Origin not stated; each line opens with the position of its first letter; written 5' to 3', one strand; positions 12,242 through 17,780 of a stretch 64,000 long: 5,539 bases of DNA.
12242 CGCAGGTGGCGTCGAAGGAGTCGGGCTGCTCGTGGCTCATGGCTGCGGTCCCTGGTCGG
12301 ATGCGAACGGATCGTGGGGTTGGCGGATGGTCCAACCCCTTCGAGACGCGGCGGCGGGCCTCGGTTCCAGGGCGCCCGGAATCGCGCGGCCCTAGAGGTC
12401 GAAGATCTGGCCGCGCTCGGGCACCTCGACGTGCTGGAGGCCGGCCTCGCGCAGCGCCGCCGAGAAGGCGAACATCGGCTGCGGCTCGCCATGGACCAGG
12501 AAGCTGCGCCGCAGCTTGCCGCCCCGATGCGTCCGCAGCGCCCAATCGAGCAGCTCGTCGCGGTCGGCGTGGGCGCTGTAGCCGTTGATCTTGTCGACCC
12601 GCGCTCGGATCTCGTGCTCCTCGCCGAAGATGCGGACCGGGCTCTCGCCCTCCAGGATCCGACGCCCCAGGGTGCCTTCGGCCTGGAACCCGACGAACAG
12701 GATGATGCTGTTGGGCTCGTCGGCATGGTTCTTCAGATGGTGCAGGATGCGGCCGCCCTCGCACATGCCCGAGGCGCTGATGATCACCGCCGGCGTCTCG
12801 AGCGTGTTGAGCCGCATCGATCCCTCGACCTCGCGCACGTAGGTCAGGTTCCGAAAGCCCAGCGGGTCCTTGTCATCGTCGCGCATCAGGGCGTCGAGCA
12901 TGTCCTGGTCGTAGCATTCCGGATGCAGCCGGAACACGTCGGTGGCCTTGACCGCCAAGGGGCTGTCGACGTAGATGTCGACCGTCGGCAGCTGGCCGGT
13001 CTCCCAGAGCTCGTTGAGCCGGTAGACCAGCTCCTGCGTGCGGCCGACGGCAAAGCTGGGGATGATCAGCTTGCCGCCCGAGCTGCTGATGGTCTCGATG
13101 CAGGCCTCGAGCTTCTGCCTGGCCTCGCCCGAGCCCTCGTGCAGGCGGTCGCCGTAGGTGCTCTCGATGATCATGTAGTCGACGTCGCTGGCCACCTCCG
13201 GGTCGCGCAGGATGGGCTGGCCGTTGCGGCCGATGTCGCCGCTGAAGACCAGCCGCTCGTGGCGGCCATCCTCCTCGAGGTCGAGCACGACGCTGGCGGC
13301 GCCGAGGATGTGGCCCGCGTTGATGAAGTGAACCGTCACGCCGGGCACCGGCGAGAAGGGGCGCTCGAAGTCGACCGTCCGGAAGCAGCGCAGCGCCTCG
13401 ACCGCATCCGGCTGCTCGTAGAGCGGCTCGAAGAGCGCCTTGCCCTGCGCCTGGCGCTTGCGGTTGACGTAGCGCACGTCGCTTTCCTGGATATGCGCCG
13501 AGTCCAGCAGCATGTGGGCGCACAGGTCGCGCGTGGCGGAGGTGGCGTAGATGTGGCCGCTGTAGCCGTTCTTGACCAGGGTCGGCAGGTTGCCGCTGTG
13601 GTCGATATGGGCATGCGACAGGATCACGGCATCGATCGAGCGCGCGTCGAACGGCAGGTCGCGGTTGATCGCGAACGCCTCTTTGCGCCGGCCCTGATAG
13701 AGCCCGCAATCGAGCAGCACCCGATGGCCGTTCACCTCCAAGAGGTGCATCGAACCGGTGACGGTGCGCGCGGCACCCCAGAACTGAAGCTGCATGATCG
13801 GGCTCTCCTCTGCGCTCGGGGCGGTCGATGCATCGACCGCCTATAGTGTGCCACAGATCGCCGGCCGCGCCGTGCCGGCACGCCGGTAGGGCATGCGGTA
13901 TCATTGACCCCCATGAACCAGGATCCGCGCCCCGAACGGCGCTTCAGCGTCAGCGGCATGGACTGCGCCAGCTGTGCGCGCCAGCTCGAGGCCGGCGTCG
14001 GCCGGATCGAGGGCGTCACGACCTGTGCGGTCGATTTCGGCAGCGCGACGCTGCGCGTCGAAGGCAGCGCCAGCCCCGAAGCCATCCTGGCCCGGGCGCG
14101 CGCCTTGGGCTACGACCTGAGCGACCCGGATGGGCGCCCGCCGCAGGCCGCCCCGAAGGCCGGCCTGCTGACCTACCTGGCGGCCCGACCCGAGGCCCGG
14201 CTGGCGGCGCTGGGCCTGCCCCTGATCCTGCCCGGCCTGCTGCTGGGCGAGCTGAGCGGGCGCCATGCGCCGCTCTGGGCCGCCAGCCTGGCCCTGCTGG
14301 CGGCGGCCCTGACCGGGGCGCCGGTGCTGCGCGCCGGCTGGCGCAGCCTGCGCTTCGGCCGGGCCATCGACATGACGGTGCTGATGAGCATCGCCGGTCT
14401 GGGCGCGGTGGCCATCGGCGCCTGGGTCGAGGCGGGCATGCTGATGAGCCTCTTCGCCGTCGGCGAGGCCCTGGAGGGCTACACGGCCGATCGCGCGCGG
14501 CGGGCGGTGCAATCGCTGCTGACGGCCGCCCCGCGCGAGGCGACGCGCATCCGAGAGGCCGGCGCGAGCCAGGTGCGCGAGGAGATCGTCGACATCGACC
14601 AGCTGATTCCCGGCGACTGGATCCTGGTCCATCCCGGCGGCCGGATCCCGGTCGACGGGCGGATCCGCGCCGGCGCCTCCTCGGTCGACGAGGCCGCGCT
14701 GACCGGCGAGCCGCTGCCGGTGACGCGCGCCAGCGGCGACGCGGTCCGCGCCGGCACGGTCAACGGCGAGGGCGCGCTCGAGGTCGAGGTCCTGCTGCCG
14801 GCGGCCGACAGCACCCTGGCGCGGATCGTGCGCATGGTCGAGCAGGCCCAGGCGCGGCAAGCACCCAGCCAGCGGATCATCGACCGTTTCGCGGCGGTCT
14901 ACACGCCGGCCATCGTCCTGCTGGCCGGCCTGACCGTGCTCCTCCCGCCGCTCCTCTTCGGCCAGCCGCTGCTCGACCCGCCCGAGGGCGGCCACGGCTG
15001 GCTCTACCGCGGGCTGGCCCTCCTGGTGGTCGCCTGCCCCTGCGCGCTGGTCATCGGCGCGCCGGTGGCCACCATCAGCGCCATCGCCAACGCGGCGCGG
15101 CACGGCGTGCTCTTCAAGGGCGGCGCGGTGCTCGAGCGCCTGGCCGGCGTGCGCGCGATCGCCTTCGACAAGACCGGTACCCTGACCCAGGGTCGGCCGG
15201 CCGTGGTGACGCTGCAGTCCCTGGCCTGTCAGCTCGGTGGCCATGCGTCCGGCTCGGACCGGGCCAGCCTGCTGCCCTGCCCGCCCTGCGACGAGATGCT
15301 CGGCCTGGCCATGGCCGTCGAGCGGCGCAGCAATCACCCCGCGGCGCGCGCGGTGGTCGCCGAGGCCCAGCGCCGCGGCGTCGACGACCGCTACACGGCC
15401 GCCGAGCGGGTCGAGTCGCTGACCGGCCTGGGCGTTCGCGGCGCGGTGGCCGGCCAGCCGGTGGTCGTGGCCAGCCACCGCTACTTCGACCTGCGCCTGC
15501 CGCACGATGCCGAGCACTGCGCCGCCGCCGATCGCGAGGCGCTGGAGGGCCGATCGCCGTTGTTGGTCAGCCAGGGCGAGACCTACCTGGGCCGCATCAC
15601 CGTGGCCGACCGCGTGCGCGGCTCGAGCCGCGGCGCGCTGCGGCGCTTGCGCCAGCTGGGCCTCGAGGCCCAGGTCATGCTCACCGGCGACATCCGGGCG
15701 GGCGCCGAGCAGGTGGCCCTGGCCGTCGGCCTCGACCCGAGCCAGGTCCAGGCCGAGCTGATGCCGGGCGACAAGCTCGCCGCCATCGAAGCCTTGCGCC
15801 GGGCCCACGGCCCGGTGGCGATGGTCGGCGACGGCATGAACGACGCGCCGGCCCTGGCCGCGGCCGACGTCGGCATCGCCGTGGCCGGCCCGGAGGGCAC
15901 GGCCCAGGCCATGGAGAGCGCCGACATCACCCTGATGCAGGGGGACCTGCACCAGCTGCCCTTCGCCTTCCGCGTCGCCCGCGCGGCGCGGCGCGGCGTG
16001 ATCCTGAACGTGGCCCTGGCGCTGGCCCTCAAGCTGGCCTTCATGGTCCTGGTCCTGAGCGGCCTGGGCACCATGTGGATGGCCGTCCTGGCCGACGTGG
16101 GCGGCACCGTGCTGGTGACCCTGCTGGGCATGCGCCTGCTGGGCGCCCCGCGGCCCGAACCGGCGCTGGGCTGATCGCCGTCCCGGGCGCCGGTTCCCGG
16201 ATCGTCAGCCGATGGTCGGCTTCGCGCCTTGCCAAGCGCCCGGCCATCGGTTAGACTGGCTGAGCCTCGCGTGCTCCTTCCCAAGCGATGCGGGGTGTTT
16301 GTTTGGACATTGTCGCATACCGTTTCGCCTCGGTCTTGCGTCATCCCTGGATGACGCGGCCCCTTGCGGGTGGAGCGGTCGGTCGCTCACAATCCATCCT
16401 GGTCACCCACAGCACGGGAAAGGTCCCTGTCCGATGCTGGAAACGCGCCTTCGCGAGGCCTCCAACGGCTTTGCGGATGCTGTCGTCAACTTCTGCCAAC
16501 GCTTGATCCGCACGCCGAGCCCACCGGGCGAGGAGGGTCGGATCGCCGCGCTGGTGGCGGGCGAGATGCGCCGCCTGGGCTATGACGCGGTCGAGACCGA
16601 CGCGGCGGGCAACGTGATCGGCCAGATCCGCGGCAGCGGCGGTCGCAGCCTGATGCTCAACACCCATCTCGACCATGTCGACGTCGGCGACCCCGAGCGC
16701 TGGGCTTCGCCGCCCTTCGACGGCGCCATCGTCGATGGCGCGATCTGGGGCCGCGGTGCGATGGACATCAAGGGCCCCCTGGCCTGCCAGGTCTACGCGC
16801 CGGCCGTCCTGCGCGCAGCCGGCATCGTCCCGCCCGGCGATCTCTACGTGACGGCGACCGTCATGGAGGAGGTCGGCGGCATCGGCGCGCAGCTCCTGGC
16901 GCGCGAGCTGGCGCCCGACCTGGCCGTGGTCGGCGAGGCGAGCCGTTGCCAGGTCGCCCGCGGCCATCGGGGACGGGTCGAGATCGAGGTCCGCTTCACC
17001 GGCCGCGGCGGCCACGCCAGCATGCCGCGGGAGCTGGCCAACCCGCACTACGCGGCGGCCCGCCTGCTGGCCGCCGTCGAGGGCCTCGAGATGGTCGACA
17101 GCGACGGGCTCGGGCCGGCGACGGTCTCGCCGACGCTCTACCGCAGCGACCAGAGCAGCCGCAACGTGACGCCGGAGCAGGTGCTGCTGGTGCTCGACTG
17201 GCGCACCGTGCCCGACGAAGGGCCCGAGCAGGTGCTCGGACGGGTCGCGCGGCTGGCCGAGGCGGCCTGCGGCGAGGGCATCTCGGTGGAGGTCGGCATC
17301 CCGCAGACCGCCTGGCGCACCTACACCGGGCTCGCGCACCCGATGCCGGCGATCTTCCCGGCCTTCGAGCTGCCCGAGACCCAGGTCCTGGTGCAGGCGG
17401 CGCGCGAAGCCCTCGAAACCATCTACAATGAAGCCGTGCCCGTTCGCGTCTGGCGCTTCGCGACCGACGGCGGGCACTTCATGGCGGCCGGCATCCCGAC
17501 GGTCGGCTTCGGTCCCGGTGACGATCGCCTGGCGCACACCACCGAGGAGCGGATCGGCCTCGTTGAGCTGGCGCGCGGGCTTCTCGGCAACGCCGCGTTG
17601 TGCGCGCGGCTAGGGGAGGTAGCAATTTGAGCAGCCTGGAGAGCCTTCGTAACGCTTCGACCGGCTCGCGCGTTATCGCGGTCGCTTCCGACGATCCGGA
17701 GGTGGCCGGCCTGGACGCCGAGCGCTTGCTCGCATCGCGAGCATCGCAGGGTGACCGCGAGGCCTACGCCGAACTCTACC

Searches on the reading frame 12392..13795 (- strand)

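Call 12: search_protein_families(library=pfam, proteins=[window:12392-13795:-], max_evalue=0.001)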
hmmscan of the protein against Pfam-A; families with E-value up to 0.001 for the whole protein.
window:12392-13795:- (467 aa): 5 families
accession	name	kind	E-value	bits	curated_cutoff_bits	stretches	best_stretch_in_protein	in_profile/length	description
PF10996.14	Beta-Casp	-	1.1e-40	139.3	27.7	1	253-380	1-120/120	Beta-Casp domain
PF00753.33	Lactamase_B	-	2.6e-12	47.5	22.7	1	14-207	6-162/196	Metallo-beta-lactamase superfamily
PF07521.17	RMMBL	-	9.5e-12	45.2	21.6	1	394-459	2-63/63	Zn-dependent metallo-hydrolase RNA specificity domain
PF12706.13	Lactamase_B_2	-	9.7e-11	42.1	27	1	24-108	1-83/200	Beta-lactamase superfamily domain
PF16661.11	Lactamase_B_6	-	2.4e-10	40.5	27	1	18-168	1-146/193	Metallo-beta-lactamase superfamily domain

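Call 78: search_protein_families(library=padloc, proteins=[window:12392-13795:-], max_evalue=0.001)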
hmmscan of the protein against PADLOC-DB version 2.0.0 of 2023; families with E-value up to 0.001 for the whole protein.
window:12392-13795:- (467 aa): 0 families

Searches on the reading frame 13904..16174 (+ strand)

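Call 12: search_protein_families(library=pfam, proteins=[window:13904-16174:+], max_evalue=0.001)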
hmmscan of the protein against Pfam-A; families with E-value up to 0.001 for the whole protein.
window:13904-16174:+ (756 aa): 3 families
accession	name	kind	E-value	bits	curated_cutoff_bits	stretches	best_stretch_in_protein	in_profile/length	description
PF00122.25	E1-E2_ATPase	-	3e-49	167.4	28.1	1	209-400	3-181/181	E1-E2 ATPase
PF00702.32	Hydrolase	-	2.7e-27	96.8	26.4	1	416-655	1-191/191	haloacid dehalogenase-like hydrolase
PF00403.32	HMA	-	1.9e-12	47.8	24.8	1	14-71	2-62/62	Heavy-metal-associated domain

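Call 78: search_protein_families(library=padloc, proteins=[window:13904-16174:+], max_evalue=0.001)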
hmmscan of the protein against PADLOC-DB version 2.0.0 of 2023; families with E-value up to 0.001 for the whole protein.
window:13904-16174:+ (756 aa): 0 families

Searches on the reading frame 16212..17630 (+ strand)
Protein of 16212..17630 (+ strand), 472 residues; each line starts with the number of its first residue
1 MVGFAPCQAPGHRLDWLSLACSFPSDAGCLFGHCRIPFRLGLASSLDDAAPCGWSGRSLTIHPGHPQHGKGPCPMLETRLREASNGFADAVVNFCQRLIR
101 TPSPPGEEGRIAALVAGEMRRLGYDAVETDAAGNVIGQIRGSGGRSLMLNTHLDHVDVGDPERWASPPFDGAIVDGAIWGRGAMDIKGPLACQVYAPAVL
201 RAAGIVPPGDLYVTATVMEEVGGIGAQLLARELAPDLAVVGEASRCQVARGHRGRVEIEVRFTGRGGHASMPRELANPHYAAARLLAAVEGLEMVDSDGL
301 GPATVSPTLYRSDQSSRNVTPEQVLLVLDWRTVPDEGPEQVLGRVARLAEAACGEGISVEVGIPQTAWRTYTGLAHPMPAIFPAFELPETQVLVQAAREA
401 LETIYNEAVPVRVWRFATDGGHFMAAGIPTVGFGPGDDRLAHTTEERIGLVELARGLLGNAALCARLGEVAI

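Call 12: search_protein_families(library=pfam, proteins=[window:16212-17630:+], max_evalue=0.001)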
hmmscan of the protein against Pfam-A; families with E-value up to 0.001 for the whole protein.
window:16212-17630:+ (472 aa): 4 families
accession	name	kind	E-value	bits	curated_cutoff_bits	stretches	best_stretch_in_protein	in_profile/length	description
PF01546.33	Peptidase_M20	-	5e-24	85.8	24.6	1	148-456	1-196/206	Peptidase family M20/M25/M40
PF07687.19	M20_dimer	-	6.2e-13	49.1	21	1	251-355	2-105/107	Peptidase dimerisation domain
PF04389.22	Peptidase_M28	-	4.6e-08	33.5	21.3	1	134-231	1-78/193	Peptidase family M28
PF05343.19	Peptidase_M42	-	2.9e-05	23.7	23.2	0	208-245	155-192/292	M42 glutamyl aminopeptidase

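Call 78: search_protein_families(library=padloc, proteins=[window:16212-17630:+], max_evalue=0.001)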
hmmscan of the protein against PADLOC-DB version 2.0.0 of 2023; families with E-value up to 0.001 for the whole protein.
window:16212-17630:+ (472 aa): 0 families
